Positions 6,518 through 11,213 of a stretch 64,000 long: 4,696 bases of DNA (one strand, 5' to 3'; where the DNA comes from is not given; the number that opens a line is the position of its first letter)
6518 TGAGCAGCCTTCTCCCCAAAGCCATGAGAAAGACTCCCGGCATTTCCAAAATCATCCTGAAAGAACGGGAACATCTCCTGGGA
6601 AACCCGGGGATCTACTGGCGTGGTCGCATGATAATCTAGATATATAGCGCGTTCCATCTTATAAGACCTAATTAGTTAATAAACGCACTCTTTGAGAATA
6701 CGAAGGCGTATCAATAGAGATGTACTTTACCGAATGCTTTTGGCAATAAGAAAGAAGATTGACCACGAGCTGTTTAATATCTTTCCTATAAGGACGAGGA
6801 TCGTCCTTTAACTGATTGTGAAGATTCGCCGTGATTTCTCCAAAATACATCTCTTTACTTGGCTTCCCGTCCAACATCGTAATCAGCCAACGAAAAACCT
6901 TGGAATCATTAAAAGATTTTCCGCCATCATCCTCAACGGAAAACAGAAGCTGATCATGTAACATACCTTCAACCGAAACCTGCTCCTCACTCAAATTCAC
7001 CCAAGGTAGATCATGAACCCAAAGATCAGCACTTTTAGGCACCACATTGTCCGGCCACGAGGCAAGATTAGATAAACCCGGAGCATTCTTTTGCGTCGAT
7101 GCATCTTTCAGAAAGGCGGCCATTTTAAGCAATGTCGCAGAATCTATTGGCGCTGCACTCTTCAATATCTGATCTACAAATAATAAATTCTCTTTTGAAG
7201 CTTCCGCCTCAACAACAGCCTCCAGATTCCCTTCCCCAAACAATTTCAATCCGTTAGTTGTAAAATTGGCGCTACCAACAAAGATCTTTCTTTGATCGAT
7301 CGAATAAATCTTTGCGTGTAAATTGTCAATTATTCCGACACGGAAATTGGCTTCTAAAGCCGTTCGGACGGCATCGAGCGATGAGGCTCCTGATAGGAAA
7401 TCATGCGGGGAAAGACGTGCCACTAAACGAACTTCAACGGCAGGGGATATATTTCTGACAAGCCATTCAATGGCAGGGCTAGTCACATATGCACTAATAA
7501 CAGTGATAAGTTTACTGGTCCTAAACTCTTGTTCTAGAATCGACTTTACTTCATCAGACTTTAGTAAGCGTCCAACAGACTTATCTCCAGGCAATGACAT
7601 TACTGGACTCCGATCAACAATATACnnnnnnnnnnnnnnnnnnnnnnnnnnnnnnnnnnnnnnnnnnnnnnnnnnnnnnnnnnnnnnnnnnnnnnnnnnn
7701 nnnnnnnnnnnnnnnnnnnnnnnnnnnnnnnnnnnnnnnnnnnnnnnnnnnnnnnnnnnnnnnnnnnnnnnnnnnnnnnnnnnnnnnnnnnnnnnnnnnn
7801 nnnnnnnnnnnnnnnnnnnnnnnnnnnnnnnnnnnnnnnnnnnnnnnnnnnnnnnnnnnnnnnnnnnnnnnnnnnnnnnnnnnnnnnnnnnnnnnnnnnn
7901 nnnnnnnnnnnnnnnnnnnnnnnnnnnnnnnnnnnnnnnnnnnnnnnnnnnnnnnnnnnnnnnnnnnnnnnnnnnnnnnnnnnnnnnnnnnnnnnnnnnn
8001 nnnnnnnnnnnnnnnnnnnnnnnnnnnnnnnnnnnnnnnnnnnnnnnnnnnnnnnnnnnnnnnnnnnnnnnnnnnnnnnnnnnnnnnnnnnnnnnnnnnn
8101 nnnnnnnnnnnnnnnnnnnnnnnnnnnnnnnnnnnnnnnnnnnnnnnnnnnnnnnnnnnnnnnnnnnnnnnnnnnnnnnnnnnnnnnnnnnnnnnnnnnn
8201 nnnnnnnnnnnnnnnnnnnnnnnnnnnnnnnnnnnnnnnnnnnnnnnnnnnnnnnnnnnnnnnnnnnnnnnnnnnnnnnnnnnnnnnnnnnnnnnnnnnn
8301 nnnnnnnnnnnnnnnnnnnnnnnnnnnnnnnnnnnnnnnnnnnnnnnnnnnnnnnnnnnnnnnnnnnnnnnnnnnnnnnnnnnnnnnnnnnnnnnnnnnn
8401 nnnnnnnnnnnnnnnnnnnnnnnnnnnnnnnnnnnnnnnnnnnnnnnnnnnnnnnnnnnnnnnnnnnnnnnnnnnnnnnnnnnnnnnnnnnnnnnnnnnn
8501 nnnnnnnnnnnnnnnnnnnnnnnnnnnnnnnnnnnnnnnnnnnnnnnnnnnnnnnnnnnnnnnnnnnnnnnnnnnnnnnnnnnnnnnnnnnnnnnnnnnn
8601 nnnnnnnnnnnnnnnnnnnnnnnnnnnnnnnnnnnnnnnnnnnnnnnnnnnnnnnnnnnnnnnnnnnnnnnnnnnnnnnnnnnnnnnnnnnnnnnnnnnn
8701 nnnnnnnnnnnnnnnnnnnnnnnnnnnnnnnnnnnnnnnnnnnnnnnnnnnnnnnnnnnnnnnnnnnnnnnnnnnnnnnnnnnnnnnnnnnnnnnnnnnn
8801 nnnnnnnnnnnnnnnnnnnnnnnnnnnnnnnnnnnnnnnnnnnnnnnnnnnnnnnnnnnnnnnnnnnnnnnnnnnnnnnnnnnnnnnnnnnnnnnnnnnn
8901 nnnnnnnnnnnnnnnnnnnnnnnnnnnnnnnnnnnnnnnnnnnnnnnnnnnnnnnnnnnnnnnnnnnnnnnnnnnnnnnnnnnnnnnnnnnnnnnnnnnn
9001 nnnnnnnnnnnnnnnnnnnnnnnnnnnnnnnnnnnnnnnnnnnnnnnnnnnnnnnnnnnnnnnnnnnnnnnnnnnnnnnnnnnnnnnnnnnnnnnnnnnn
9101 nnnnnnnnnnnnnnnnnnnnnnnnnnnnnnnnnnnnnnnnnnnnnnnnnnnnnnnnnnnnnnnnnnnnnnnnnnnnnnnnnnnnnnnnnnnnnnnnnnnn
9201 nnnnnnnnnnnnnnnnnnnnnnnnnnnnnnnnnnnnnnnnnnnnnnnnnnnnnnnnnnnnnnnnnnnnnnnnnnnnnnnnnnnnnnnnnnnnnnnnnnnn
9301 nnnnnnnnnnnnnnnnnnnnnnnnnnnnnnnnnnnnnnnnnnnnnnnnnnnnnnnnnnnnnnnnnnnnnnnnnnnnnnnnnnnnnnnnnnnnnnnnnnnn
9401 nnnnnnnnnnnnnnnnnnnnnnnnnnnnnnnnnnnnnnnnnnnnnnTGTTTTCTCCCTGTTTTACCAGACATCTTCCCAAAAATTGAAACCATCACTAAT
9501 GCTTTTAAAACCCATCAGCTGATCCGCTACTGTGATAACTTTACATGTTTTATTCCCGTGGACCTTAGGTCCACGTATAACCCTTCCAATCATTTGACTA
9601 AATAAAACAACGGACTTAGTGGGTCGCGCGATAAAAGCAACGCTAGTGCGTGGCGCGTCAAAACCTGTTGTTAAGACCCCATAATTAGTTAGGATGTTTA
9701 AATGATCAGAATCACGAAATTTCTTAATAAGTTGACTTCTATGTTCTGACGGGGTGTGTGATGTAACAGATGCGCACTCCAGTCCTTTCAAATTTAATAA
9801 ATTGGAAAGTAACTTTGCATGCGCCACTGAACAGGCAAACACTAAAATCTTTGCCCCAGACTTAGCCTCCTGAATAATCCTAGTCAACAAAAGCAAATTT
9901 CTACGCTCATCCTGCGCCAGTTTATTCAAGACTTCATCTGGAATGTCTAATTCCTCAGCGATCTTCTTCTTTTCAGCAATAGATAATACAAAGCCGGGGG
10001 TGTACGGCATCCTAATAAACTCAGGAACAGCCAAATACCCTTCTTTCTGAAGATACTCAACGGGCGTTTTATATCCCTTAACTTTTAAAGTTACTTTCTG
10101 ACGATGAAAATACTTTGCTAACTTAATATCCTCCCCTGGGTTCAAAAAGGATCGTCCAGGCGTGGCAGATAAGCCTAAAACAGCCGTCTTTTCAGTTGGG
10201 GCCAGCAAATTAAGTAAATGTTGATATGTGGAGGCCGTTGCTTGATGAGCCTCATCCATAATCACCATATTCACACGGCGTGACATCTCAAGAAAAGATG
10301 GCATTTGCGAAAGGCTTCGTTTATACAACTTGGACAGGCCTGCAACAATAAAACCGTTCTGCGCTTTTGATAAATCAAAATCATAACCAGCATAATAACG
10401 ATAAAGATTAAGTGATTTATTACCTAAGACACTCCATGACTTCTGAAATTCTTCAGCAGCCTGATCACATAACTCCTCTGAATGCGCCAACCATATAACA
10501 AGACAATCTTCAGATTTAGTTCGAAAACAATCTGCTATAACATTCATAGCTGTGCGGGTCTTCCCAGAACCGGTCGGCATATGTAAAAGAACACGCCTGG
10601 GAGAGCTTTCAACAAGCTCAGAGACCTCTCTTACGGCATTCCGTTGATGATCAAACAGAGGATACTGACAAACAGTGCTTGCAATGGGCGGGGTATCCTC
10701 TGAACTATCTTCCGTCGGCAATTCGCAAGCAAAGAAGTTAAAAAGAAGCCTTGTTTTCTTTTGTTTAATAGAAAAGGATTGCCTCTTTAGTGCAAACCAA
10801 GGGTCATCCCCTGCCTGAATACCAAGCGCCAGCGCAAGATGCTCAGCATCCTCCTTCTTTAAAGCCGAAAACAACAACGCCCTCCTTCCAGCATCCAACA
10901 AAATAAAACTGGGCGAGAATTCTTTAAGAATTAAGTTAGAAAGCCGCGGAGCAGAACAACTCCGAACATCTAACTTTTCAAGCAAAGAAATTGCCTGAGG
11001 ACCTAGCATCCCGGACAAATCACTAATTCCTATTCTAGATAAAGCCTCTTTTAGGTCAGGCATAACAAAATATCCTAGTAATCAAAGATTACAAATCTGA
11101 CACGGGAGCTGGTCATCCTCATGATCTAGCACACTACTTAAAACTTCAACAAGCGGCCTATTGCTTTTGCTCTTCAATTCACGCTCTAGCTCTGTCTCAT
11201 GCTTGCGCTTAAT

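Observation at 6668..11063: Embedded helicase - GHKL/MORC ATPase - PLD nuclease triad: candidate new PT-linked restriction/effector module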

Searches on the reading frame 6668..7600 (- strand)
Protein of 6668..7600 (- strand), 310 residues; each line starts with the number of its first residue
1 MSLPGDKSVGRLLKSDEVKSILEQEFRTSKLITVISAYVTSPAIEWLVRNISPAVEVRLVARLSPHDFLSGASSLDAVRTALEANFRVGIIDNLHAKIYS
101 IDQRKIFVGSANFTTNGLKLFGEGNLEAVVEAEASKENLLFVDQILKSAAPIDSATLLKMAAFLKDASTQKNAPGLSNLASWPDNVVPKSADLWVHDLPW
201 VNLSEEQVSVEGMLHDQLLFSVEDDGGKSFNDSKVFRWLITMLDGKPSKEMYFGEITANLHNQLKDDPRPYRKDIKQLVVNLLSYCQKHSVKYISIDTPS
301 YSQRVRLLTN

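Call 3: search_protein_families(library=pfam, proteins=[window:6668-7600:-], max_evalue=0.01)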
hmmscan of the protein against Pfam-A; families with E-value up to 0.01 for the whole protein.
window:6668-7600:- (310 aa): 3 families
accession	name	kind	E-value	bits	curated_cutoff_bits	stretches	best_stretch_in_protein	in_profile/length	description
PF13091.12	PLDc_2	-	1.6e-08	34.9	27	1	31-136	11-119/132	PLD-like domain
PF09565.16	RE_NgoFVII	-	4.6e-06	26.5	23.8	1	22-145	9-148/162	NgoFVII restriction endonuclease N-terminal PLD domain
PF00614.28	PLDc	-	0.0025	18.2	21.9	1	93-114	4-25/28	Phospholipase D Active site motif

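Call 4: search_protein_families(library=padloc, proteins=[window:6668-7600:-], max_evalue=0.01)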
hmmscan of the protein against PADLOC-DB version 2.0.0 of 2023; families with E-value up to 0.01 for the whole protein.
window:6668-7600:- (310 aa): 21 families
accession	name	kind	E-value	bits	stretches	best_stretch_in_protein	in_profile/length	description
PDLC03829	ZacB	-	8e-11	39.5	1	26-157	224-354/586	-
PDLC02599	DrmC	-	6.7e-10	36.4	1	28-119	21-110/387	DrmC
PDLC02614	DrmC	-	3.6e-06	24.9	1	92-119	99-126/153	DrmC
PDLC02597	DrmC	-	1.8e-05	22.8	1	90-128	181-215/242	DrmC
PDLC02611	DrmC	-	4.5e-05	21.7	1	91-139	76-122/138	DrmC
PDLC02616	DrmC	-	5.3e-05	20.9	1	93-134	164-201/224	DrmC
PDLC02604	DrmC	-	5.5e-05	21.7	1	94-153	32-89/92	DrmC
PDLC02591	DrmC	-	0.00011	19.4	1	93-120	199-226/260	DrmC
PDLC02588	DrmC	-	0.00023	18.9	1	93-128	192-223/256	DrmC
PDLC02601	DrmC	-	0.00057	17.4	1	94-153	235-292/295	DrmC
PDLC02606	DrmC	-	0.00084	17.1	1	93-120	122-149/182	DrmC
PDLC02901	DpdK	-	0.00095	16.9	1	44-123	71-147/173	DpdK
PDLC02587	DrmC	-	0.0015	15.6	1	93-115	204-226/267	DrmC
PDLC02585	DrmC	-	0.0021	15.7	1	93-119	193-219/253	DrmC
PDLC02617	DrmC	-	0.0026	16.4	1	92-139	40-85/101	DrmC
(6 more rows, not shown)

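Call 6: search_protein_families(library=ncbifam, proteins=[window:6668-7600:-], max_evalue=0.01)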
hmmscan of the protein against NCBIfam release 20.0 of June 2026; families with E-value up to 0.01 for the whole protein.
window:6668-7600:- (310 aa): 2 families
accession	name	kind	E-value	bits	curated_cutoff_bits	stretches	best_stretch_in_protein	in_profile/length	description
NF038319.1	DISARM_DrmC_I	equivalog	1.7e-06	27.7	133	1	93-119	183-209/236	DISARM system phospholipase D-like protein DrmC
NF041068.1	DpdK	equivalog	0.00036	20.2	100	1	45-124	69-146/167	phospholipase D-like domain-containing protein DpdK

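Call 35: find_homologous_proteins(query=window:6668-7597:-, max_evalue=0.001)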
Query window:6668-7597:- (309 aa): 54 proteins with E <= 0.001 among 1806 candidates.
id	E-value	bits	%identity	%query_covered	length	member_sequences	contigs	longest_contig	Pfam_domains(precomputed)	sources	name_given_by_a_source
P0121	4.8e-199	678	100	100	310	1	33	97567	PF13091.13,PF09565.17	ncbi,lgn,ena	-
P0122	2.3e-93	331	52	96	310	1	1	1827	PF13091.13,PF00614.29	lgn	-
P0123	3.1e-88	314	50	97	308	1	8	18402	PF13091.13,PF00614.29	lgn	-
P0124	5.4e-75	270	44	96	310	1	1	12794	PF13091.13,PF09565.17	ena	-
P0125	2.3e-74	268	42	97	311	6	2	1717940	PF13091.13,PF09565.17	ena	-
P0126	1.7e-66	243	41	92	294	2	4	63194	PF13091.13,PF00614.29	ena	-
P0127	6.7e-66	241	41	96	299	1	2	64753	PF13091.13,PF09565.17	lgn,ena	-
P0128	3.1e-64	235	41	97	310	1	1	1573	PF13091.13,PF09565.17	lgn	-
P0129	3.9e-63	231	41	96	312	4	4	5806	PF13091.13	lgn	-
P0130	1.9e-61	226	40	96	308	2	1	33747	PF13091.13,PF09565.17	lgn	-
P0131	2.2e-61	226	40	97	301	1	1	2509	PF13091.13,PF09565.17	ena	-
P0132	6.8e-60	221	40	97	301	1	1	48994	PF13091.13,PF00614.29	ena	-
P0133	2.1e-59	219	40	96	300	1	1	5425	PF13091.13,PF09565.17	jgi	jgi:hypothetical protein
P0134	2.3e-56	209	39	96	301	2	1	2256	PF13091.13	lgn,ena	-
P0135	8.6e-55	204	40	90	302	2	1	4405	PF13091.13,PF09565.17,PF00614.29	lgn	-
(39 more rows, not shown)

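Call 45: predict_structure(alignment_id=A2)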
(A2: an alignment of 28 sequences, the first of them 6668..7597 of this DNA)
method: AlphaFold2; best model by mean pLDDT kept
length: 309 residues; sequences in the alignment: 28
mean_pLDDT: 88.5   pTM: 0.79
mean pLDDT of the five models: 88.5, 86.7, 85.7, 85.7, 83.9
residues with pLDDT >= 90: 189; 70-90: 92; 50-70: 20; < 50: 8
segments of 3 or more residues with pLDDT < 50: 1-5, 269-271
pLDDT, mean of each block of 10 residues (from residue 1): 52 89 95 97 97 97 92 98 97 91 93 85 86 91 93 98 86 65 86 89 89 85 76 94 97 94 70 83 95 94 90
secondary structure, 60 per line:
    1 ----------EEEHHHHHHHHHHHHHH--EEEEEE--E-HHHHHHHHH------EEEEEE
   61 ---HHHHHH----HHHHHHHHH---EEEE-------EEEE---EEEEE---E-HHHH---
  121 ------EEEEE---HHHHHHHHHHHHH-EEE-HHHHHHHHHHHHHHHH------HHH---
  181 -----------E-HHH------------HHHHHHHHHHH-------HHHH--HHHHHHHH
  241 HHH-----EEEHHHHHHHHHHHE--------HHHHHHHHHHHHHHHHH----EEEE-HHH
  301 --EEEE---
elements in order: E11-13 H14-27 E30-35 H40-48 E55-60 H64-69 H74-82 E86-89 E97-100 E104-108 H114-117 E127-131 H135-147 E149-151 H153-168 H209-219 H227-230 H233-243 E249-251 H252-262 H272-288 E293-296 E303-306

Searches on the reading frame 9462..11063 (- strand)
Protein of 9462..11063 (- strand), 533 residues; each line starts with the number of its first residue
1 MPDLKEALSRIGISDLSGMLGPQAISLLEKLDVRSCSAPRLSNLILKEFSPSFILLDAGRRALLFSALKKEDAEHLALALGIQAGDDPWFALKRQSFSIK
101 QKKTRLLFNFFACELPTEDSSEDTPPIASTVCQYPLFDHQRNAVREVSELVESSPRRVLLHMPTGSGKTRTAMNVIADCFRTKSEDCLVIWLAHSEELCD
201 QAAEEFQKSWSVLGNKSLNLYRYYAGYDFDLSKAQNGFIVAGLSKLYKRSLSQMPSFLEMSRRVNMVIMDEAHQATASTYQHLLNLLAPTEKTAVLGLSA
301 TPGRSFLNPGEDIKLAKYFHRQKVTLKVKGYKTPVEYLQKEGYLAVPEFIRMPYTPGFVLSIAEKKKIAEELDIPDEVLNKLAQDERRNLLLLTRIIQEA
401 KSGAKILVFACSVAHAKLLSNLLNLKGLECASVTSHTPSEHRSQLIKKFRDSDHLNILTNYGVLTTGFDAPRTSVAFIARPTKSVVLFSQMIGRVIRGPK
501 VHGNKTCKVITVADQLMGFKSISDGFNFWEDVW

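Call 3: search_protein_families(library=pfam, proteins=[window:9462-11063:-], max_evalue=0.01)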
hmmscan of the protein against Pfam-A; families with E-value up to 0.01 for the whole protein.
window:9462-11063:- (533 aa): 9 families
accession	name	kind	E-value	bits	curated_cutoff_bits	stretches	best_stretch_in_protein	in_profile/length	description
PF04851.21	ResIII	-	1.7e-26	93.5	22.5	1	134-303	2-163/164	Type III restriction enzyme, res subunit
PF00270.35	DEAD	-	1.4e-15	57.9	26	1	139-304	3-162/167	DEAD/DEAH box helicase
PF00271.37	Helicase_C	-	2.9e-14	53.7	23.5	1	393-497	6-108/110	Helicase conserved C-terminal domain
PF18766.7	SWI2_SNF2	-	4.8e-08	33.4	26.7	1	139-302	1-155/221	SWI2/SNF2 ATPase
PF13604.12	AAA_30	-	8e-06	26.1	27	1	138-293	4-118/191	AAA domain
PF13086.12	AAA_11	-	0.002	18.4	27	0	138-205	4-71/257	AAA domain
PF25199.1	nSTAND_NTPase5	-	0.0044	17.3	34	0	141-208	26-92/145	Novel STAND NTPase 5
PF09848.15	SLFN-g3_helicase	-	0.0049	16.6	24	1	164-278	10-94/354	Schlafen group 3, DNA/RNA helicase domain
PF16203.11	ERCC3_RAD25_C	-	0.0085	15.9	27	0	400-500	57-153/248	ERCC3/RAD25/XPB C-terminal helicase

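Call 4: search_protein_families(library=padloc, proteins=[window:9462-11063:-], max_evalue=0.01)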
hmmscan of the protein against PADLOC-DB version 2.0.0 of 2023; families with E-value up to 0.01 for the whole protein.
window:9462-11063:- (533 aa): 32 families (the best 25 are shown)
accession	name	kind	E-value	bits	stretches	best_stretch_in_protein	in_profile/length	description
PDLC02707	PbeA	-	1.4e-32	111.1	1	126-499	243-618/672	PbeA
PDLC02704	PbeA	-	4.6e-24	82.9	2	121-326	246-441/682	PbeA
PDLC03659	mREase_IV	-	1.6e-18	64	1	133-514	216-564/945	Type IV methyl-directed restriction enzyme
PDLC03658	mREase_IV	-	1.2e-15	54.3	2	140-305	227-374/953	Type IV methyl-directed restriction enzyme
PDLC02706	PbeA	-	3.9e-15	53.5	2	155-323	285-451/722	PbeA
PDLC02703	PbeA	-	1.1e-13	48.6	1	122-312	231-414/626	PbeA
PDLC03042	REase_I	-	4.8e-10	35.5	2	136-275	445-579/1170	Type I restriction enzyme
PDLC03049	REase_I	-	5.7e-10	35.8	1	139-303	171-324/807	Type I restriction enzyme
PDLC03047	REase_I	-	2e-09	33.8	2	407-523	608-730/1107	Type I restriction enzyme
PDLC01439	typeIV_DinG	-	2.7e-08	30.9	1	134-204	14-77/575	CAS-IV-A; associated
PDLC02867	DpdF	-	5.2e-07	26.3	1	139-247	140-243/855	DpdF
PDLC00938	Cas3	-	1.9e-06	25.4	1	266-429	127-248/358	CRISPR-associated helicase Cas3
PDLC01252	Cas3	-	4e-06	24.5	1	158-449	2-241/324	CAS-I; effector_G3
PDLC02705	PbeA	-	2.5e-05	20.6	1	150-305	260-414/691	PbeA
PDLC03597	REase_MTase_IIG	-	3.6e-05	19.5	0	136-207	168-238/1646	Type IIG restriction enzyme-methyltransferase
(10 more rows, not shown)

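Call 6: search_protein_families(library=ncbifam, proteins=[window:9462-11063:-], max_evalue=0.01)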
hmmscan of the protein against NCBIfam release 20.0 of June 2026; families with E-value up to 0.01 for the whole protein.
window:9462-11063:- (533 aa): 22 families
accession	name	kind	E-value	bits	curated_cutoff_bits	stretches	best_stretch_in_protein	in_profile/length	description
NF053632.1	heli_RadD_YejH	equivalog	2.2e-39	135.2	720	1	135-514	2-356/573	DNA repair helicase RadD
TIGR04095.1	dnd_restrict_1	equivalog_domain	1e-20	74.2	600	1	136-505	9-388/451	DNA phosphorothioation system restriction enzyme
NF008521.0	PRK11448.1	equivalog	1.3e-20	73.2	729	2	367-497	660-799/1123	type I restriction-modification system endonuclease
NF046051.1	restrict_EcoAI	equivalog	1e-17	63.9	550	2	139-304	161-315/768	EcoAI/FtnUII family type I restriction enzme subunit R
TIGR00348.1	hsdR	subfamily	2.8e-12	46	284.55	2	160-302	272-408/674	HsdR family type I site-specific deoxyribonuclease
NF003673.1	PRK05298.1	equivalog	7.3e-10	37.8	743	2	133-208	7-76/653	excinuclease ABC subunit UvrB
NF010337.0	PRK13766.1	equivalog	7e-09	34.4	610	1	157-305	32-176/781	Hef nuclease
TIGR00631.1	uvrb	equivalog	3.9e-08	32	750.1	1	138-208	12-76/658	excinuclease ABC subunit UvrB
TIGR01587.1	cas3_core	equivalog_domain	7.1e-06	25.4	102.45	0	266-429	127-248/358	CRISPR-associated helicase Cas3'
NF008394.0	PRK11192.1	equivalog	7.4e-06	25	507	1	382-497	227-340/441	ATP-dependent RNA helicase SrmB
TIGR00643.1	recG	equivalog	1.3e-05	24.1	659.4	0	418-500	473-555/629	ATP-dependent DNA helicase RecG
NF045503.1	repair_heli_XPB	equivalog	0.00016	20.4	610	1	133-505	181-514/548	DNA repair helicase XPB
NF004066.1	PRK05580.1-3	equivalog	0.00038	18.9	813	1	133-189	250-304/788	primosomal protein N'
NF041062.1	DpdE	equivalog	0.00042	18.4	500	0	364-458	501-599/1048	protein DpdE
TIGR02621.3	cas3_GSU0051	exception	0.00045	19.2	400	0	267-450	171-321/854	type I-G CRISPR-associated helicase/endonuclease Cas3g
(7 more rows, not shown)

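Call 48: search_solved_structures(query=window:9462-11060:-, max_evalue=0.0001)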
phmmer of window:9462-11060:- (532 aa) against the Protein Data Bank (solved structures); distinct sequences matched with E-value up to 0.0001: 4.
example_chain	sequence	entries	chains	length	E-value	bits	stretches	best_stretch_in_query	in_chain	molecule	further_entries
6jde_B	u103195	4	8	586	6.1e-25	91.1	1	157-509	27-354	Putative DNA repair helicase RadD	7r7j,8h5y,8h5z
7clg_A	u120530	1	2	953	7.5e-15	57.8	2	378-513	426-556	Putative helicase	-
6p4f_A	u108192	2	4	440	3.6e-08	35.7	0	361-497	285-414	DNA-dependent ATPase XPBII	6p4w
5tnu_A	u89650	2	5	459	4.3e-08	35.5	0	361-497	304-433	DNA-dependent ATPase XPBII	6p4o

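Call 67: list_cluster_members(proteins=[P0001, P0121, window:9462-11060:-])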
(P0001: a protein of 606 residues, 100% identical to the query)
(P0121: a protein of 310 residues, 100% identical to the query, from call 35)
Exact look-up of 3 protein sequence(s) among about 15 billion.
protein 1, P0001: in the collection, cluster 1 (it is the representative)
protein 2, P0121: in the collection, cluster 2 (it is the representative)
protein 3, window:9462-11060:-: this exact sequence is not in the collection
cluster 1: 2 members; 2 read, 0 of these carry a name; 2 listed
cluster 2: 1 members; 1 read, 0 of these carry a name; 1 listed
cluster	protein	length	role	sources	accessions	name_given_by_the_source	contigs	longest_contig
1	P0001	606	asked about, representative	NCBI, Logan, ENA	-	-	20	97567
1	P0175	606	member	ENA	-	-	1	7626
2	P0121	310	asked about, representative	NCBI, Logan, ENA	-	-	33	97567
